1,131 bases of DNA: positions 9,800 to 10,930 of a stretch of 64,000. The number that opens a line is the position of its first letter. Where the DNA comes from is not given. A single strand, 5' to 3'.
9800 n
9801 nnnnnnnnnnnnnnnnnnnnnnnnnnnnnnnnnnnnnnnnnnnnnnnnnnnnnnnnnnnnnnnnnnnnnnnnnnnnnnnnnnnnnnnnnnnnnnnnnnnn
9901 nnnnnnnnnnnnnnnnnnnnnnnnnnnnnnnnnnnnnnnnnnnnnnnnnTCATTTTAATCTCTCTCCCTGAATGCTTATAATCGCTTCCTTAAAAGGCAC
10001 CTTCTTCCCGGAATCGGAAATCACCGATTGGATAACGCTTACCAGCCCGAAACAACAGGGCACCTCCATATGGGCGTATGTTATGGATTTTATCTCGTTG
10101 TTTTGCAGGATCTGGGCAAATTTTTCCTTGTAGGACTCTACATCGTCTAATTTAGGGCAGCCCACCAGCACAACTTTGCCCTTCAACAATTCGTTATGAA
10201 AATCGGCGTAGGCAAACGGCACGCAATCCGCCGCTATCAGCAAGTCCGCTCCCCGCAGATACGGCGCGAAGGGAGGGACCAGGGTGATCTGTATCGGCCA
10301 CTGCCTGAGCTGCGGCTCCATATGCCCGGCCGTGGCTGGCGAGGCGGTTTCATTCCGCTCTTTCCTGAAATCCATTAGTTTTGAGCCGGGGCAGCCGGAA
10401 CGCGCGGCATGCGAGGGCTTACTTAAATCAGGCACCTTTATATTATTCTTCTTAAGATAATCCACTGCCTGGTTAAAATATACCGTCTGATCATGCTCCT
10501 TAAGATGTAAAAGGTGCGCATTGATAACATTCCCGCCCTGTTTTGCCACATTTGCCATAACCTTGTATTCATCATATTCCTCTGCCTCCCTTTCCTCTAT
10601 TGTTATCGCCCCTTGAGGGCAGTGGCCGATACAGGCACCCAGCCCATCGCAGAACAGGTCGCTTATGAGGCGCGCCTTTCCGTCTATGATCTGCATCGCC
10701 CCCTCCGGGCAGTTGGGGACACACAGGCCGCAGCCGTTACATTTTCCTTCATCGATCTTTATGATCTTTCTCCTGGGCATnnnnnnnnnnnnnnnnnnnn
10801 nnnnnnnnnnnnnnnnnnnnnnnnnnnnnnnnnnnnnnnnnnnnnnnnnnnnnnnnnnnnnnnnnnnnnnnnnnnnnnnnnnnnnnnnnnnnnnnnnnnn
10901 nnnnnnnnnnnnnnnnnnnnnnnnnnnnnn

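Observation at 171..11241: Gap-free 11 kb Rrf2-headed oxidative/nitrosative-stress and low-potential redox supra-operon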

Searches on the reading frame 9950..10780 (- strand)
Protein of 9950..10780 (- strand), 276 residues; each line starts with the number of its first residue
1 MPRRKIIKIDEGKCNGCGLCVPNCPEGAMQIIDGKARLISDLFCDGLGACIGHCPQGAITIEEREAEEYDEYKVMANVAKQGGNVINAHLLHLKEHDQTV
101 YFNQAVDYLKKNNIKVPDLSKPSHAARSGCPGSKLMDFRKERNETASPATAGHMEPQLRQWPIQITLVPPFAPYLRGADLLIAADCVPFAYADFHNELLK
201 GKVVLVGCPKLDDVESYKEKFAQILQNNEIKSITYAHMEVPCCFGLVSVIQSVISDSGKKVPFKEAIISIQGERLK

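Call 3: search_protein_families(library=pfam, proteins=[window:9950-10780:-], max_evalue=0.01)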
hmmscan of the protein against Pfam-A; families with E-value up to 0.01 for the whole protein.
window:9950-10780:- (276 aa): 11 families
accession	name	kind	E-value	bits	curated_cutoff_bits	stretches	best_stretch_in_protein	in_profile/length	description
PF00037.32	Fer4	-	1.3e-11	44.2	21.1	2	7-29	1-23/24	4Fe-4S binding domain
PF13237.11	Fer4_10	-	3.8e-09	36.8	25.5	1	7-55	2-53/53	4Fe-4S dicluster domain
PF12838.12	Fer4_7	-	2.1e-08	35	27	1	4-28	28-52/52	4Fe-4S dicluster domain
PF13187.11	Fer4_9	-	1.2e-07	32.1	27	1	13-59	1-52/52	4Fe-4S dicluster domain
PF12837.12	Fer4_6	-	2.2e-07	30.9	25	1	6-28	1-23/24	4Fe-4S binding domain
PF13484.11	Fer4_16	-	5.5e-06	27.5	30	0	13-30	1-18/66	4Fe-4S double cluster binding domain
PF14697.11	Fer4_21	-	7.1e-06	26.5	35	1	8-60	2-58/59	4Fe-4S dicluster domain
PF12797.12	Fer4_2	-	1.6e-05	25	24.5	1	6-26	2-22/22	4Fe-4S binding domain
PF13459.11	Fer4_15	-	0.00018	22.6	22.4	1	7-39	1-33/66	4Fe-4S single cluster domain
PF25160.1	LdpA_Fe-S-bd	-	0.0002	21.5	27.6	0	9-30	23-44/49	LdpA Fe-S cluster-binding domain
PF13534.11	Fer4_17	-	0.0031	18.5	22.2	0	13-27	1-15/61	4Fe-4S dicluster domain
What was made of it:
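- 9950..10780 (-): Two-domain Fe-S protein, 276 aa: N-terminal 2x[4Fe-4S] ferredoxin domain plus a C-terminal AF_0155 domain with invariant Cys. Overlaps rrf2 by 32 nt. Fer4 families (call 3).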

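Call 20: search_protein_families(library=ncbifam, proteins=[window:9950-10780:-], max_evalue=0.001)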
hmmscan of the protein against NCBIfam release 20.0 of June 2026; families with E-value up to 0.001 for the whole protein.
window:9950-10780:- (276 aa): 44 families (the best 25 are shown)
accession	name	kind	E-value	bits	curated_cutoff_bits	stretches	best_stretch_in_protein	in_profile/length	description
NF038196.1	ferrodoxin_EFR1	subfamily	1.1e-09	38.6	75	1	8-68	181-237/242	EFR1 family ferrodoxin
NF040864.1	HgcB_ferredoxin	equivalog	1.5e-09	37.5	99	1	7-62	9-64/93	mercury methylation ferredoxin HgcB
NF005506.0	PRK07118.1-5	equivalog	1.6e-08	34.3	388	2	6-36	164-194/279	Fe-S cluster domain-containing protein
TIGR02700.1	flavo_MJ0208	hypoth_equivalog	1.6e-08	34.1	251.35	1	8-60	144-195/234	dihydromethanopterin reductase (acceptor)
TIGR02179.1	PorD_KorD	subfamily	1.7e-08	34.5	60.05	1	9-63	22-76/78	2-oxoacid:acceptor oxidoreductase, delta subunit, pyruvate/2-ketoisovalerate family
NF040770.1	hetero_SS_HdrA2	exception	2e-08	32.8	1100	1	8-67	573-631/777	CoB-CoM heterodisulfide reductase HdrA2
NF041891.1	hdrA_Methbact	equivalog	7.6e-08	31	1300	1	6-117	566-669/762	ferredoxin:CoB-CoM heterodisulfide reductase subunit HdrA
NF007205.0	PRK09626.1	equivalog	1e-07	31.9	93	1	6-89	11-99/105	2-oxoglutarate-acceptor oxidoreductase subunit OorD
TIGR01944.1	rnfB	subfamily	2.1e-07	30.7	68.7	1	4-70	105-171/190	RnfABCDGE type electron transport complex subunit B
NF007202.0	PRK09623.1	equivalog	2.9e-07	30.7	166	1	7-65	46-104/105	3-methyl-2-oxobutanoate dehydrogenase subunit delta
NF005503.0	PRK07118.1-2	equivalog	3.5e-07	29.8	252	1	5-39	160-194/292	RnfABCDGE type electron transport complex subunit B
NF041778.1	hetero_SS_HdrA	equivalog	3.5e-07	28.4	1400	1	5-78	580-647/771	ferredoxin:CoB-CoM heterodisulfide reductase subunit HdrA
NF040684.1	PorD_Arch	equivalog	4.9e-07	29.7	120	1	9-63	29-83/85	pyruvate synthase subunit PorD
NF043069.1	T4HPD_activ_SAM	equivalog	6.1e-07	29.1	425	1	7-78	46-113/299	trans-4-hydroxy-L-proline dehydratase activase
NF043039.1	HgcAB_like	equivalog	8.4e-07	28.9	285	1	5-59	293-349/350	HgcAB-like fusion protein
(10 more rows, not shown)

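Call 35: search_solved_structures(query=window:9950-10780:-, max_evalue=0.01)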
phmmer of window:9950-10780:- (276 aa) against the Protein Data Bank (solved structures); distinct sequences matched with E-value up to 0.01: 50.
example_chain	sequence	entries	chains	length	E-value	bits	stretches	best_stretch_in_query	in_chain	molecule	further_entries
9sw6_G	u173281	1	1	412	1.8e-16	63.4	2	9-63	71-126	Polyferredoxin protein MvhB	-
7np8_A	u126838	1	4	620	2.1e-13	53.4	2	9-97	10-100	Coenzyme F420-dependent sulfite reductase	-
7npa_A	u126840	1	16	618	1.6e-08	37.3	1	9-95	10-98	Coenzyme F420-dependent sulfite reductase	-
5odc_A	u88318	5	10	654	1.6e-07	34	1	6-60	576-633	Heterodisulfide reductase, subunit A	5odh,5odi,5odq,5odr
8rvu_a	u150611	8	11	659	4.7e-06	29.3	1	9-66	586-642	H(2):CoB-CoM heterodisulfide,ferredoxin reductase subunit A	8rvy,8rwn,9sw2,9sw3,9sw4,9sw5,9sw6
8a6t_B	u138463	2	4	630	4.7e-06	29.3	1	7-59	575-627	Electron bifurcating hydrogenase subunit HydB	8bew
8rvv_A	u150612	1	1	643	5.7e-06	29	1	9-66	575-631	H(2):CoB-CoM heterodisulfide,ferredoxin reductase subunit A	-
7zc6_B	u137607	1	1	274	5.7e-06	29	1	14-60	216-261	RnfB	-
9tn7_A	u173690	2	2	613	1.5e-05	27.6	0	12-63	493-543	Coenzyme F420 hydrogenase/dehydrogenase beta subunit domain protein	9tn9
9r51_C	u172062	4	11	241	2.3e-05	27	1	9-56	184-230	F420-reducing [NiFe]-hydrogenase from Methanothermococcus thermolithotrophicus subunit gam | F420-reducing [NiFe]-hydrogenase from Methanothermococcus thermolit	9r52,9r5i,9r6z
8a8o_C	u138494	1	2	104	3.2e-05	26.5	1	7-61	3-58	Beta-subunit of the PAPS reductase from Methanothermococcus thermolithotrophicus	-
6qii_G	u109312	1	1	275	3.3e-05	26.5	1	9-64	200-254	Coenzyme F420 hydrogenase subunit gamma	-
9mqx_E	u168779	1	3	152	3.6e-05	26.3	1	4-63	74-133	Fe-S-cluster-containing hydrogenase subunit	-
6fah_A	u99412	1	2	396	4.2e-05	26.1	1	7-65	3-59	Caffeyl-CoA reductase-Etf complex subunit CarE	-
8bj7_A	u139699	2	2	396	4.2e-05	26.1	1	6-61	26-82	Periplasmic [Fe] hydrogenase large subunit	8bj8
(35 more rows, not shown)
